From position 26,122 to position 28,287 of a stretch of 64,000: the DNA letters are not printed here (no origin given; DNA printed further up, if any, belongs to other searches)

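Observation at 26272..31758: Tight four-gene operon (Fe-S/FAD oxidoreductase, thioester reductase, B12-radical SAM, UbiG-like methyltransferase) with no pathway I can name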

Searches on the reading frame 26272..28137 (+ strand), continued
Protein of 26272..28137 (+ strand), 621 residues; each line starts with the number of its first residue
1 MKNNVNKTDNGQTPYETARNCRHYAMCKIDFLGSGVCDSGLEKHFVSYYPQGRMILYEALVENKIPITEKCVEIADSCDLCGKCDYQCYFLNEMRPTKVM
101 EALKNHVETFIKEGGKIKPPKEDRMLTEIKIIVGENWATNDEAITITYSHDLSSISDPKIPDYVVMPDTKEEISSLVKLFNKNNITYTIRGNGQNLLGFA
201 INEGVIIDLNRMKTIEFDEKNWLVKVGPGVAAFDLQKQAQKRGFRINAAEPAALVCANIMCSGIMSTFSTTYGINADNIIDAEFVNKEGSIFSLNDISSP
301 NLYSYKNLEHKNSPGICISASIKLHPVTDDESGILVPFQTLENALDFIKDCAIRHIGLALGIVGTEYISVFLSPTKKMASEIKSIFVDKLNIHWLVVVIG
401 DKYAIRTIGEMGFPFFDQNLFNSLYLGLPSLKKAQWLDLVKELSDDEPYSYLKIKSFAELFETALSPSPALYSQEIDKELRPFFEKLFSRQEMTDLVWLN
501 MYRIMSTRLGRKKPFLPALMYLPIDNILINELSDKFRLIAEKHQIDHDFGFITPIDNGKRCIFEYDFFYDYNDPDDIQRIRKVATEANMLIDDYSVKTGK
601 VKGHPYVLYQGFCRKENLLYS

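Call 27: find_related_loci(query=A2, collection=genome_contigs, flank=8000)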
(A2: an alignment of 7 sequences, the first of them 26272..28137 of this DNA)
Query A2 (621 aa) in genome_contigs; peptide patterns used: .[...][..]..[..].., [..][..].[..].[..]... (x = any residue, [..] = any of these).
336 stretches matched a pattern; 307 encode a relative of the query (tblastn E <= 1e-3); the best 80 are kept; 80 distinct loci.
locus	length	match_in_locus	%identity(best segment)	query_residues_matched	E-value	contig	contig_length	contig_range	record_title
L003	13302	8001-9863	88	1-621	0e+0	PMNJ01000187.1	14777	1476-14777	MAG: Bacteroidales bacterium isolate fen_946 73.20100900_E3D.43_contig_3074, whole genome shotgun sequence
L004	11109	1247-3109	87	1-621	0e+0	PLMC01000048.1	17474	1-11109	MAG: Bacteroidales bacterium isolate fen_982 73.20120800_E3S.3_contig_18955, whole genome shotgun sequence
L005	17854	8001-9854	85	4-621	0e+0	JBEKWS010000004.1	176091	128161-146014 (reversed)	MAG: Bacteroidales bacterium isolate SPRUCE 633 SPRUCE_633_4, whole genome shotgun sequence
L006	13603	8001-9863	86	1-621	0e+0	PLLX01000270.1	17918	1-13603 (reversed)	MAG: Bacteroidales bacterium isolate fen_983 73.20120800_E3S.44_contig_4046, whole genome shotgun sequence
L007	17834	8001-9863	85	1-621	0e+0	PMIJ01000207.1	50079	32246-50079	MAG: Bacteroidales bacterium isolate fen_957 73.20120600_E3D.48_contig_7761, whole genome shotgun sequence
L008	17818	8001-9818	86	16-621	0e+0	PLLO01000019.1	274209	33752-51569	MAG: Bacteroidales bacterium isolate fen_984 73.20120800_E3X.31_contig_616, whole genome shotgun sequence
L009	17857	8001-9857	83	3-621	0e+0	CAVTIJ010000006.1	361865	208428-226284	MAG: uncultured Bacteroidales bacterium isolate MFD05705.bin.1.156 genome assembly, contig: contig_75638, whole genome s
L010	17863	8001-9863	83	1-621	0e+0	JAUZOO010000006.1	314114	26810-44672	MAG: Bacteroidota bacterium isolate bin129(14d) IAGCJBLB_6, whole genome shotgun sequence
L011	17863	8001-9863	83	1-621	0e+0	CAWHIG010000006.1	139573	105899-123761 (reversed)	MAG: uncultured Bacteroidales bacterium isolate MFD01872.bin.3.201 genome assembly, contig: contig_160287, whole genome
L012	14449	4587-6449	83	1-621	0e+0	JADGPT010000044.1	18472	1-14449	MAG: Bacteroidales bacterium isolate Chersky.15_30 contig-100_1447, whole genome shotgun sequence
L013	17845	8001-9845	85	6-621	0e+0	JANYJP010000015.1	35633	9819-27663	MAG: Bacteroidales bacterium isolate GL140_4_metabinner_12 GL140_4_k141_2987784, whole genome shotgun sequence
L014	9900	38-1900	83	1-621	0e+0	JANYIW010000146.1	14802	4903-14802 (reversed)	MAG: Bacteroidales bacterium isolate GL140_3_metabinner_17 GL140_3_k141_3230074, whole genome shotgun sequence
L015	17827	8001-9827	84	13-621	0e+0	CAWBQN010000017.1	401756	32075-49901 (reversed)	MAG: uncultured Bacteroidales bacterium isolate MFD01872.bin.1.230 genome assembly, contig: contig_37053, whole genome s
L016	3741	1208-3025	84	16-621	0e+0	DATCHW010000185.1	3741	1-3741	MAG TPA_asm: Ignavibacteria bacterium isolate SMAG_U7843 k141_924825, whole genome shotgun sequence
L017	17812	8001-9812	85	18-621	0e+0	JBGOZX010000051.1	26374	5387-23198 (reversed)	MAG: Bacteroidia bacterium isolate OBJ_0618_130150_142 k141_20990_length_26374_cov_16.5599, whole genome shotgun sequenc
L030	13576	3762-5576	63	18-621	0e+0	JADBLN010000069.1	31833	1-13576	MAG: Acidobacteria bacterium isolate Bin2_14.8m NODE_75_length_31833_cov_16.694034, whole genome shotgun sequence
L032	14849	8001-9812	61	17-621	0e+0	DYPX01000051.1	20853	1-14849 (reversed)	MAG TPA_asm: Caldilinea aerophila isolate SulCav_GS10_10_2_45_229 SulCav_GS10_10_3153_length_20853_cov_364_213626, whole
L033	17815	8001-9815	61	16-621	0e+0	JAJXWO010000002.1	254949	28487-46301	MAG: Deltaproteobacteria bacterium isolate BP5.bin86 NODE_19_length_254949_cov_1.875745, whole genome shotgun sequence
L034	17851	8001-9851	62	6-621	0e+0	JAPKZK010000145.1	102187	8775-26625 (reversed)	MAG: Candidatus Aminicenantes bacterium isolate LacPavin_0920_SED2_MAG_46_26 LacPavin_0920_SED2_scaffold_1700128, whole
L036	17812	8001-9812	61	16-620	0e+0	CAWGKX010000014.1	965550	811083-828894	MAG: uncultured Bacteroidales bacterium isolate MFD01872.bin.2.78 genome assembly, contig: contig_43529, whole genome sh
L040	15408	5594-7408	60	16-621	0e+0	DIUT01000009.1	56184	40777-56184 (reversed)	MAG TPA_asm: Geobacter sp. UBA6151 UBA6151_contig_50117, whole genome shotgun sequence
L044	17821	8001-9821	61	14-621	0e+0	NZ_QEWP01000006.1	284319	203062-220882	Marinilabilia rubra strain WTE16 Scaffold6, whole genome shotgun sequence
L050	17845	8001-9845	58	6-621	0e+0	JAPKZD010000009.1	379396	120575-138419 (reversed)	MAG: Candidatus Aminicenantes bacterium isolate LacPavin_0419_WC70L_MAG_62_11 LacPavin_0419_WC70L_scaffold_54723, whole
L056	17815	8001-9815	58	16-621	0e+0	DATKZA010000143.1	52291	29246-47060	MAG TPA_asm: Patescibacteria group bacterium isolate SMAG_U14233 k141_2890234, whole genome shotgun sequence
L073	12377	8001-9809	58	18-621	0e+0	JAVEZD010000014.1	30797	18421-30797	MAG: Bacteroidales bacterium isolate BF4_57 NODE_4281_length_30797_cov_26.241441_Biofilm4, whole genome shotgun sequence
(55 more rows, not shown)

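Call 37: search_protein_families(library=pfam, proteins=[L030:5632-6573:+, L033:5696-7123:+, L040:8538-10421:+, L040:10418-11845:+, L056:4299-5720:+, L056:7046-7843:+, L056:11767-12630:+, L032:9945-11294:+, L034:5209-7848:+, L036:11136-13787:+], max_evalue=0.0001)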
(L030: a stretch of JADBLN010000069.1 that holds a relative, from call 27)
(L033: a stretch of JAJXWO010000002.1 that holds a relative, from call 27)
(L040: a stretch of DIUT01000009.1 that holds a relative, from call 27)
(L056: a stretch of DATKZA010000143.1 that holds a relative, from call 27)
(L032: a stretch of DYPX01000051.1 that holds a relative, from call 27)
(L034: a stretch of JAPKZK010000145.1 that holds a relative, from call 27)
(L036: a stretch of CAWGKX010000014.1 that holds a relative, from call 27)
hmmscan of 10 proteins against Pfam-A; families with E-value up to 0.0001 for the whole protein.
L030:5632-6573:+ (313 aa): 1 family
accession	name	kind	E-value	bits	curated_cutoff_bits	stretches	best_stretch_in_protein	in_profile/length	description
PF02253.21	PLA1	-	3.1e-96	322.3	27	1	55-309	3-257/257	Phospholipase A1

L033:5696-7123:+ (475 aa): 2 families
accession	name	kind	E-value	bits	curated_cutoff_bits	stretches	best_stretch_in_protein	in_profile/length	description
PF04055.27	Radical_SAM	-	6.7e-16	59.3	29.5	1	199-359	4-166/166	Radical SAM superfamily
PF02310.24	B12-binding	-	1.4e-13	51.2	32.1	1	10-135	5-120/121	B12 binding domain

L040:8538-10421:+ (627 aa): 3 families
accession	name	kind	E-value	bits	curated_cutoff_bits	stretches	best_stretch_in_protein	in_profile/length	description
PF00005.33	ABC_tran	-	1.5e-31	110.2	25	1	394-543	1-137/137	ABC transporter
PF00664.28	ABC_membrane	-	2.4e-18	67.3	28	1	52-325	6-274/274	ABC transporter transmembrane region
PF02463.25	SMC_N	-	5.8e-08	32.9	40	1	479-583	118-209/220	RecF/RecN/SMC N terminal domain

L040:10418-11845:+ (475 aa): 2 families
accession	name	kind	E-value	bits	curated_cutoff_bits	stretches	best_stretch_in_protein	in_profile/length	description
PF04055.27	Radical_SAM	-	1.8e-15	58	29.5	1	199-359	4-166/166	Radical SAM superfamily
PF02310.24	B12-binding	-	1.2e-13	51.4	32.1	1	14-135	9-120/121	B12 binding domain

L056:4299-5720:+ (473 aa): 4 families
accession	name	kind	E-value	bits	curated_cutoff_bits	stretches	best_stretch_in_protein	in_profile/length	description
PF03060.21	NMO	-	1.6e-51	176.1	28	2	90-358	91-328/331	Nitronate monooxygenase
PF01180.27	DHO_dh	-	2.1e-07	30.9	27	1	200-247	226-273/291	Dihydroorotate dehydrogenase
PF01070.24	FMN_dh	-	9.1e-06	25.4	24.9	1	185-246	252-305/350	FMN-dependent dehydrogenase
PF00478.31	IMPDH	-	1.8e-05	24.3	25.6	0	197-255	190-248/345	IMP dehydrogenase / GMP reductase domain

L056:7046-7843:+ (265 aa): 0 families

L056:11767-12630:+ (287 aa): 0 families

L032:9945-11294:+ (449 aa): 3 families
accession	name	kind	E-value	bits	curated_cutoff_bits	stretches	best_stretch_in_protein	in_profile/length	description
PF04055.27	Radical_SAM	-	3.7e-24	86.2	29.5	1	156-327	2-166/166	Radical SAM superfamily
PF00919.26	UPF0004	-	1.1e-22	80.3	27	1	7-105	2-97/98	Uncharacterized protein family UPF0004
PF01938.26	TRAM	-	3.4e-07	30.5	21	1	382-440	2-60/61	TRAM domain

L034:5209-7848:+ (879 aa): 8 families
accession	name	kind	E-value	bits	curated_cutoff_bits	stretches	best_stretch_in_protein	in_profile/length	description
PF16095.11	COR-A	-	1.4e-44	151.9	35.3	1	386-525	1-143/143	C-terminal of Roc, COR-A domain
PF25497.1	COR-B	-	2.7e-30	105.5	27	1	542-691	3-144/145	C-terminal of Roc, COR-B domain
PF08477.19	Roc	-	5.8e-25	88.3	27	1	210-332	1-119/119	Ras of Complex, Roc, domain of DAPkinase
PF12799.13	LRR_4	-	1.9e-16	60.1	27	1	88-128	1-42/44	Leucine Rich repeats (2 copies)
PF00071.28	Ras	-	1.3e-09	38.3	21.6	1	210-367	1-152/162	Ras family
PF00025.27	Arf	-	8.9e-07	29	22.3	1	208-341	14-134/174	ADP-ribosylation factor family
PF13855.12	LRR_8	-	2e-06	27.9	27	1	88-144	1-61/61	Leucine rich repeat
PF03193.22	RsgA_GTPase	-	3e-05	24.3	30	0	205-233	103-132/174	RsgA GTPase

L036:11136-13787:+ (883 aa): 3 families
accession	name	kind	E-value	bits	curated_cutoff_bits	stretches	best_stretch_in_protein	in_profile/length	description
PF00575.29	S1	-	2.2e-80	265.5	22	6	371-442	2-74/74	S1 RNA binding domain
PF23459.1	S1_RRP5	-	1.8e-23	83.3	27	1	371-439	1-70/72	RRP5 S1 domain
PF21710.3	Spt6_S1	-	6e-08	33.3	27.5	0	552-608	23-79/91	Spt6, S1/OB domain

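Call 39: predict_structure(alignment_id=A1)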
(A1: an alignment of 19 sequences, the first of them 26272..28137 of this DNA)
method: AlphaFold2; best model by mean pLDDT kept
length: 621 residues; sequences in the alignment: 19
mean_pLDDT: 88.0   pTM: 0.88
mean pLDDT of the five models: 88.0, 86.8, 86.2, 86.2, 84.2
residues with pLDDT >= 90: 384; 70-90: 195; 50-70: 27; < 50: 15
segments of 3 or more residues with pLDDT < 50: 1-10, 195-198
pLDDT, mean of each block of 10 residues (from residue 1): 32 85 85 92 94 95 96 97 91 90 97 95 94 96 92 73 95 97 91 54 84 95 95 94 89 85 84 91 93 90 74 80 93 94 96 95 88 85 90 94 94 90 90 80 79 76 89 92 94 90 66 79 94 96 92 93 91 90 93 90 82 88 79
secondary structure, 60 per line:
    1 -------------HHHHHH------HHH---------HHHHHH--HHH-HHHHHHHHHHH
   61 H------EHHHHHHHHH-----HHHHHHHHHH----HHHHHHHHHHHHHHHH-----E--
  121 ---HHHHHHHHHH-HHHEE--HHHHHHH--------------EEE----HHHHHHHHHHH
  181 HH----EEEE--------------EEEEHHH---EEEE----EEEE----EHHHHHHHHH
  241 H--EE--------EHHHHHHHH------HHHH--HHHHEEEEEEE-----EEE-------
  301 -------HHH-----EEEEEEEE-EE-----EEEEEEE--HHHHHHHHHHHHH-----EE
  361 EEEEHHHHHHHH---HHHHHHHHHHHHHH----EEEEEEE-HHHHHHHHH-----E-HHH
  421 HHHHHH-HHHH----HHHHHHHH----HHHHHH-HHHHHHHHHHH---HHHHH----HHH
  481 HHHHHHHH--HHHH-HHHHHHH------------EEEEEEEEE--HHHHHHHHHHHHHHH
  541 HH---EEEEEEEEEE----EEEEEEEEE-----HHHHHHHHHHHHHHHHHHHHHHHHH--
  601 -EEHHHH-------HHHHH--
elements in order: H14-19 H38-43 H50-61 H69-77 H83-92 H97-112 H124-133 H142-148 E163-165 H170-182 E187-190 E205-208 E215-218 E223-226 H232-241 H255-262 H269-272 H275-278 E279-285 E291-293 E316-323 E332-338 H341-353 E359-364 H365-372 H376-389 E394-400 H402-410 H418-426 H428-431 H436-443 H448-453 H455-465 H469-473 H478-488 H491-494 H496-502 E515-523 H526-542 E546-555 E560-568 H574-598 H604-607 H615-619

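Call 42: fold_search(model_id=the predicted structure, library=pdb)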
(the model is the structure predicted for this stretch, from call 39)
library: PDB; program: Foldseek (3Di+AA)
matches with E <= 10: 737; with E <= 0.001: 307
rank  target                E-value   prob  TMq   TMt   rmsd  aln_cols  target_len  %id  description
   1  8s7t_B                3.2e-18  1.00  0.51  0.60   7.8       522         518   16  Vanillyl-alcohol dehydrogenase from Marinicaulis flavus: P151N mutant (released 2025-01-15)
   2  8s7t_A                4.1e-18  1.00  0.51  0.61   7.4       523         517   15  Vanillyl-alcohol dehydrogenase from Marinicaulis flavus: P151N mutant (released 2025-01-15)
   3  9gj0_B                4.1e-18  1.00  0.52  0.61   7.9       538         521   14  Eugenol Oxidase (EUGO) from Rhodococcus jostii RHA1, mutant B1 (released 2024-12-18)
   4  9gj0_A                6.7e-18  1.00  0.52  0.61   7.8       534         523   15  Eugenol Oxidase (EUGO) from Rhodococcus jostii RHA1, mutant B1 (released 2024-12-18)
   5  8s7s_A                7.4e-18  1.00  0.51  0.61   7.3       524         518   16  Vanillyl-alcohol dehydrogenase from Marinicaulis flavus: P151G mutant (released 2025-01-15)
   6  7ywu_C                9.9e-18  1.00  0.52  0.61   8.1       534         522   15  Eugenol oxidase from rhodococcus jostii: mutant S81H, A423M, H434Y, S394V, I445D, S518P (released 2022-11-16)
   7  8s7n_A                1.1e-17  1.00  0.50  0.59   8.1       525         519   15  Vanillyl-alcohol dehydrogenase from Marinicaulis flavus: P151L mutant bound to eugenol (released 2025-01-15)
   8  8s7w_A                2.0e-17  1.00  0.51  0.61   7.4       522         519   16  Vanillyl-alcohol dehydrogenase from Marinicaulis flavus: P151V mutant (released 2025-01-15)
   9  9gj0_C                2.7e-17  1.00  0.51  0.60   7.9       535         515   14  Eugenol Oxidase (EUGO) from Rhodococcus jostii RHA1, mutant B1 (released 2024-12-18)
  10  8bam_A                3.2e-17  1.00  0.51  0.59   8.2       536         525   14  Eugenol Oxidase (EUGO) from Rhodococcus jostii RHA1, tenfold mutant active on propanol syringol (released 2023-10-25)
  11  8bap_A                4.7e-17  1.00  0.51  0.60   8.0       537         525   14  Eugenol Oxidase (EUGO) from Rhodococcus jostii RHA1, eightfold mutant active on propanol syringol (released 2023-10-25)
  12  8s7p_A                5.1e-17  1.00  0.51  0.61   7.4       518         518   16  Vanillyl-alcohol dehydrogenase from Marinicaulis flavus (released 2025-01-15)
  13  8s7r_A                5.7e-17  1.00  0.51  0.61   6.0       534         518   15  Vanillyl-alcohol dehydrogenase from Marinicaulis flavus: P151T mutant (released 2025-01-15)
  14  9h8p_A                5.9e-17  1.00  0.52  0.61   8.0       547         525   14  Eugenol Oxidase (EUGO) from Rhodococcus jostii RHA1, mutant DTT (released 2025-01-29)
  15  7ywu_F                6.2e-17  1.00  0.51  0.60   8.1       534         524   15  Eugenol oxidase from rhodococcus jostii: mutant S81H, A423M, H434Y, S394V, I445D, S518P (released 2022-11-16)
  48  2uuv_B                4.9e-15  1.00  0.45  0.52  10.6       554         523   15  alkyldihydroxyacetonephosphate synthase in P1 (released 2007-06-26)
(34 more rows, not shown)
